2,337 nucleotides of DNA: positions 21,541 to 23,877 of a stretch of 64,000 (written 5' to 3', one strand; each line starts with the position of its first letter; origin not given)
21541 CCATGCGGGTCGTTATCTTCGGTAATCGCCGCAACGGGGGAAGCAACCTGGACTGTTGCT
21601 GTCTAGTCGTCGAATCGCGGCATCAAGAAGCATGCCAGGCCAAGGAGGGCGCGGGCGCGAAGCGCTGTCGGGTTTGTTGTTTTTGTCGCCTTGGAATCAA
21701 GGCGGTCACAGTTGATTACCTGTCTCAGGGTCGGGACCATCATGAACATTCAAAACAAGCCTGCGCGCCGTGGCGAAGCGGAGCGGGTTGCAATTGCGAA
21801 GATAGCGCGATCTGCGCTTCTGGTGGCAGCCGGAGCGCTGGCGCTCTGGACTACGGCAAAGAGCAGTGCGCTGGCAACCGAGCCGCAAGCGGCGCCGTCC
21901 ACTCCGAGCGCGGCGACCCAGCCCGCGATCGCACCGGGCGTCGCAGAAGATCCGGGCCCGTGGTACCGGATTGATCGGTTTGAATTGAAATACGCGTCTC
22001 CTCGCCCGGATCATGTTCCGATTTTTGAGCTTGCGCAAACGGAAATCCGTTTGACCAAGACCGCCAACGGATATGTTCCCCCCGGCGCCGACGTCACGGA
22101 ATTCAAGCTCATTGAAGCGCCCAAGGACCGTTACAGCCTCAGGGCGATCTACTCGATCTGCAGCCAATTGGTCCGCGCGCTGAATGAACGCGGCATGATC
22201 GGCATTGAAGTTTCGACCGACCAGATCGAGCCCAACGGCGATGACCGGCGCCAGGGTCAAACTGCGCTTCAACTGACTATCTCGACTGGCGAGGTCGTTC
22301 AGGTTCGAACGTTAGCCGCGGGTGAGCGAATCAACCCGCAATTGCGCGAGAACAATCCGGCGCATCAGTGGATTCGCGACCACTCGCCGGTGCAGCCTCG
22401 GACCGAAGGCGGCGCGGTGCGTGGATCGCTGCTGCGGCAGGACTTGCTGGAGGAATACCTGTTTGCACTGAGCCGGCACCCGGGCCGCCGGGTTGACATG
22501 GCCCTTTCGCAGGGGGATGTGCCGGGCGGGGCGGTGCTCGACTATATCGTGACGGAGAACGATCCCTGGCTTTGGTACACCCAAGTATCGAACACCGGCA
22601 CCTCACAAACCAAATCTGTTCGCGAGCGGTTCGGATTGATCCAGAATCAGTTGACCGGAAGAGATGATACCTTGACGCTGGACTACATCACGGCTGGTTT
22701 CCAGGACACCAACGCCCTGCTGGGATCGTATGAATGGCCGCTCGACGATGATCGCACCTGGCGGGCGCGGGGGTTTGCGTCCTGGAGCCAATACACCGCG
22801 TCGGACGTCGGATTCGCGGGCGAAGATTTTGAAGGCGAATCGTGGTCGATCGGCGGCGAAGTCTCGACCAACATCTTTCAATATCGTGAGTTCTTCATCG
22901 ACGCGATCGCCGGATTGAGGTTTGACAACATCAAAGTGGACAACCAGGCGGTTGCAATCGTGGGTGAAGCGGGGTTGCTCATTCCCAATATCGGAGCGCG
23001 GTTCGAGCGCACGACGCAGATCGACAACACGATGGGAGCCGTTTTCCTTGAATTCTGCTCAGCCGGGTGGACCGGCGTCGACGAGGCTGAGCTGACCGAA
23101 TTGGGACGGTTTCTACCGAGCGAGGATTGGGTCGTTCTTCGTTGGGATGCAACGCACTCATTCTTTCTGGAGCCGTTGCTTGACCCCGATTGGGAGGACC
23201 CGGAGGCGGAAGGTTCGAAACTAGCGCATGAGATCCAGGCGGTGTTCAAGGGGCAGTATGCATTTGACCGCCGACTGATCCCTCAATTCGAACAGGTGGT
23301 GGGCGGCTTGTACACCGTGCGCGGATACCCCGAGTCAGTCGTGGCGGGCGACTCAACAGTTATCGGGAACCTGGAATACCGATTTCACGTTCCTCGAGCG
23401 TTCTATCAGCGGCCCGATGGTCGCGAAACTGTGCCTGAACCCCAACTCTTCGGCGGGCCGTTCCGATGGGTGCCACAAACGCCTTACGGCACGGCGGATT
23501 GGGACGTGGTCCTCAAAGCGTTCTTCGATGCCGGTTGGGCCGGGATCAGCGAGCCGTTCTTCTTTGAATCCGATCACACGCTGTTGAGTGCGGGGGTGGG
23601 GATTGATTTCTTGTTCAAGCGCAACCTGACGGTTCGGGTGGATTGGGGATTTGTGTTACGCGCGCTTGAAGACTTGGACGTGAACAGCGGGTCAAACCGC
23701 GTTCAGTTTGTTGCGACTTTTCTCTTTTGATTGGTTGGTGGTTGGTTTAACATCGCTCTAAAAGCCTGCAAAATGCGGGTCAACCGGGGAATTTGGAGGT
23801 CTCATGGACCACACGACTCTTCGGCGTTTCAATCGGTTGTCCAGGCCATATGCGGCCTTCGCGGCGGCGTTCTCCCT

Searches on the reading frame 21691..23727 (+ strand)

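Call 6: search_protein_families(library=pfam, proteins=[window:21691-23727:+], max_evalue=0.01)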
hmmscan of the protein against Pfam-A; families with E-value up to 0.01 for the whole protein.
window:21691-23727:+ (679 aa): 1 family
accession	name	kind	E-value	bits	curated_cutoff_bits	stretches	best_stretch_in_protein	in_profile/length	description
PF03865.19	ShlB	-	5.2e-08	33.2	22.7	1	286-394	8-119/311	Haemolysin secretion/activation protein ShlB/FhaC/HecB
